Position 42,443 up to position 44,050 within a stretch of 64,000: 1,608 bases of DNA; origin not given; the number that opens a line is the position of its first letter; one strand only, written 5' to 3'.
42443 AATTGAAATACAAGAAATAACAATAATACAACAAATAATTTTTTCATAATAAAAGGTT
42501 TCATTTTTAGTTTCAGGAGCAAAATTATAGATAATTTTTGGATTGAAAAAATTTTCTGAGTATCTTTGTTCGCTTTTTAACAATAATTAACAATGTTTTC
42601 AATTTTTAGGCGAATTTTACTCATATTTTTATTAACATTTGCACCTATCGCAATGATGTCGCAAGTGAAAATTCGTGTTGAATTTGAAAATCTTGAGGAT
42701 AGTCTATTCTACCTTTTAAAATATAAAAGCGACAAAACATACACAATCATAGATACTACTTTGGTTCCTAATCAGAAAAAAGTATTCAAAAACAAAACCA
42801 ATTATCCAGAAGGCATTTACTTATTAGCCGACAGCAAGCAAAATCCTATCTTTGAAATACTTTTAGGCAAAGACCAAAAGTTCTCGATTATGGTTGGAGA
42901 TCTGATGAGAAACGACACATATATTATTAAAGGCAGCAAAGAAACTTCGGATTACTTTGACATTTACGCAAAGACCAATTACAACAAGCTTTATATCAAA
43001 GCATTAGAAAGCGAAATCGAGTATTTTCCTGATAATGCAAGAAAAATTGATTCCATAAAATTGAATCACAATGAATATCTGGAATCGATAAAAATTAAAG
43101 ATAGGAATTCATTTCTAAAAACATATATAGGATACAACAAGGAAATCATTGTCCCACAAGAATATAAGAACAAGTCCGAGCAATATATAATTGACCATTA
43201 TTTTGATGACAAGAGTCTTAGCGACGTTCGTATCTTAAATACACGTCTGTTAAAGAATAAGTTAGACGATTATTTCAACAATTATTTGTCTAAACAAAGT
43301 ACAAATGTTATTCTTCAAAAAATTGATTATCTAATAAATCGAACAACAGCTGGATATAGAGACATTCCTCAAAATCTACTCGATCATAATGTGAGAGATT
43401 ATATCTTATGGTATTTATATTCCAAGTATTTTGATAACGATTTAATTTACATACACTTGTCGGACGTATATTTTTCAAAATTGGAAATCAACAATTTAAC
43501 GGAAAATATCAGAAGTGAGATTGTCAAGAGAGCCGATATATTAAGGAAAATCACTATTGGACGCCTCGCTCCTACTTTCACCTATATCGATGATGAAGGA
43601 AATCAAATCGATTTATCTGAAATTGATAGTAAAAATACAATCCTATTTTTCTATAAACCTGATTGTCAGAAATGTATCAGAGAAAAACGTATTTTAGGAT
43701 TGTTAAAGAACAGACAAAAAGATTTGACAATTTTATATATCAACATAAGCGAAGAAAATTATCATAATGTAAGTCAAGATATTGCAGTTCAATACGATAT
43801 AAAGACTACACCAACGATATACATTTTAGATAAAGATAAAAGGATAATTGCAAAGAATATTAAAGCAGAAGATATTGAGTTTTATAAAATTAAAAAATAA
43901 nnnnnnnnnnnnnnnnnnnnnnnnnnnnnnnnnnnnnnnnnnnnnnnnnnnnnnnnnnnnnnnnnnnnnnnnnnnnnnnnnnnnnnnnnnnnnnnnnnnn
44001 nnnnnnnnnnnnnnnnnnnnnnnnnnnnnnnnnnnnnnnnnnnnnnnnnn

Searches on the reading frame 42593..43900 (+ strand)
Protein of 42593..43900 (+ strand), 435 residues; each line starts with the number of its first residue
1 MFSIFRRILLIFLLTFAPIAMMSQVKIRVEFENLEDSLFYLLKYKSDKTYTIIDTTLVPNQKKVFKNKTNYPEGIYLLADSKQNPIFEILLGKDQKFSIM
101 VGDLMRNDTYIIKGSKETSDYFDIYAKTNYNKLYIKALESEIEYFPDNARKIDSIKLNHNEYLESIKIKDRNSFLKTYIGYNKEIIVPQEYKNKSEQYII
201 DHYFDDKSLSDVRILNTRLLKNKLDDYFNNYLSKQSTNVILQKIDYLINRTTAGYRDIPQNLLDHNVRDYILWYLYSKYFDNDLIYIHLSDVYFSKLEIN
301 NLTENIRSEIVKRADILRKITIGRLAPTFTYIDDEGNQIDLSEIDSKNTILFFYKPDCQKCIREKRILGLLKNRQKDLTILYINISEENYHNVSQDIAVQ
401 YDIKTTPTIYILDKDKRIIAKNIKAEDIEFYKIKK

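Call 7: search_protein_families(library=pfam, proteins=[window:42593-43900:+], max_evalue=0.01)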
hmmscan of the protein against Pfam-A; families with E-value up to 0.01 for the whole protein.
window:42593-43900:+ (435 aa): 9 families
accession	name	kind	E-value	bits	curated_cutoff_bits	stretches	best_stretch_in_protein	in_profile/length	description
PF14289.11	DUF4369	-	2.9e-08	34.6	25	1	26-121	2-91/91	Domain of unknown function (DUF4369)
PF13728.12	TraF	-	1.8e-07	31.7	23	1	340-417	123-205/224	F plasmid transfer operon protein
PF00578.27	AhpC-TSA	-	2.7e-07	31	26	1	322-418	1-94/124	AhpC/TSA family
PF08534.16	Redoxin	-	5.2e-06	26.7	26.6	1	323-398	3-82/148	Redoxin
PF13098.12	Thioredoxin_2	-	4e-05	24.4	27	1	345-420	4-89/104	Thioredoxin-like domain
PF17127.10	DUF5106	-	7.1e-05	23.7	28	1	187-317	23-148/151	Domain of unknown function (DUF5106)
PF13905.12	Thioredoxin_8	-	0.00071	20.3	27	0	394-418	70-94/94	Thioredoxin-like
PF00085.26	Thioredoxin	-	0.0011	19.3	23.5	1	345-419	17-86/103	Thioredoxin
PF00462.30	Glutaredoxin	-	0.0075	16.9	22.9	0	351-413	2-57/60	Glutaredoxin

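Call 25: find_encoding_contigs(protein=window:42593-43900:+, flank=10000, max_places=10)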
Protein window:42593-43900:+ (435 aa): 4 contigs read that carry it; 4 places shown.
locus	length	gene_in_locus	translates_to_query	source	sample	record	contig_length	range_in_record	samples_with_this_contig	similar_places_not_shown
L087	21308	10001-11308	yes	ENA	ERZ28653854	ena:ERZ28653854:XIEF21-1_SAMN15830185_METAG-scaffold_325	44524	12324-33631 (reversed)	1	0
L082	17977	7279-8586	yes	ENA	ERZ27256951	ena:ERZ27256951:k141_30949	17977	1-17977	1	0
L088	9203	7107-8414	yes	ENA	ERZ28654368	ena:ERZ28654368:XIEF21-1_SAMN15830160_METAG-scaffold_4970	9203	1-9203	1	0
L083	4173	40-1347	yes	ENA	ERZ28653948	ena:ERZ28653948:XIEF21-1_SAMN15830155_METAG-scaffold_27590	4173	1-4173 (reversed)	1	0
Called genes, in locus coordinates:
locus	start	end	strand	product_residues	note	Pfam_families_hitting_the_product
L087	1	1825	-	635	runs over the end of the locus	PF03993:DUF349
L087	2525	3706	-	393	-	PF01053:Cys_Met_Meta_PP, PF06838:Met_gamma_lyase (faint), PF00155:Aminotran_1_2 (weak), PF01041:DegT_DnrJ_EryC1 (faint), PF01212:Beta_elim_lyase (weak)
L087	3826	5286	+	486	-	PF01636:APH (faint), PF02958:EcKL (faint), PF22740:PapZ_C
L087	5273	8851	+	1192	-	PF00483:NTP_transferase, PF12804:NTP_transf_3, PF12705:PDDEXK_1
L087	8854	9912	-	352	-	PF19580:Exo_endo_phos_3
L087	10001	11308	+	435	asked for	PF14289:DUF4369, PF13098:Thioredoxin_2 (faint), PF00578:AhpC-TSA (weak), PF08534:Redoxin (faint), PF13728:TraF (weak)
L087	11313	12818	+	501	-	PF10396:TrmE_N, PF03193:RsgA_GTPase (faint), PF12631:MnmE_helical, PF00005:ABC_tran (weak), PF00350:Dynamin_N (weak), PF01926:MMR_HSR1, PF02421:FeoB_N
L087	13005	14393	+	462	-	PF01637:ATPase_2, PF13401:AAA_22 (weak), PF03008:DUF234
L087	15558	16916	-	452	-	-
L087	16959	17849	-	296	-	PF14253:AbiH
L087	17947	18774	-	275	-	PF08843:AbiEii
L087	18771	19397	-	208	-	-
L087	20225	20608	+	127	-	PF01066:CDP-OH_P_transf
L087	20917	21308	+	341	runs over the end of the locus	PF02086:MethyltransfD12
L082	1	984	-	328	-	?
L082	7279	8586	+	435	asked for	PF14289:DUF4369, PF13098:Thioredoxin_2 (faint), PF00578:AhpC-TSA (weak), PF08534:Redoxin (faint), PF13728:TraF (weak)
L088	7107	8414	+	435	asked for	PF14289:DUF4369, PF13098:Thioredoxin_2 (faint), PF00578:AhpC-TSA (weak), PF08534:Redoxin (faint), PF13728:TraF (weak)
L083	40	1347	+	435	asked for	PF14289:DUF4369, PF13098:Thioredoxin_2 (faint), PF00578:AhpC-TSA (weak), PF08534:Redoxin (faint), PF13728:TraF (weak)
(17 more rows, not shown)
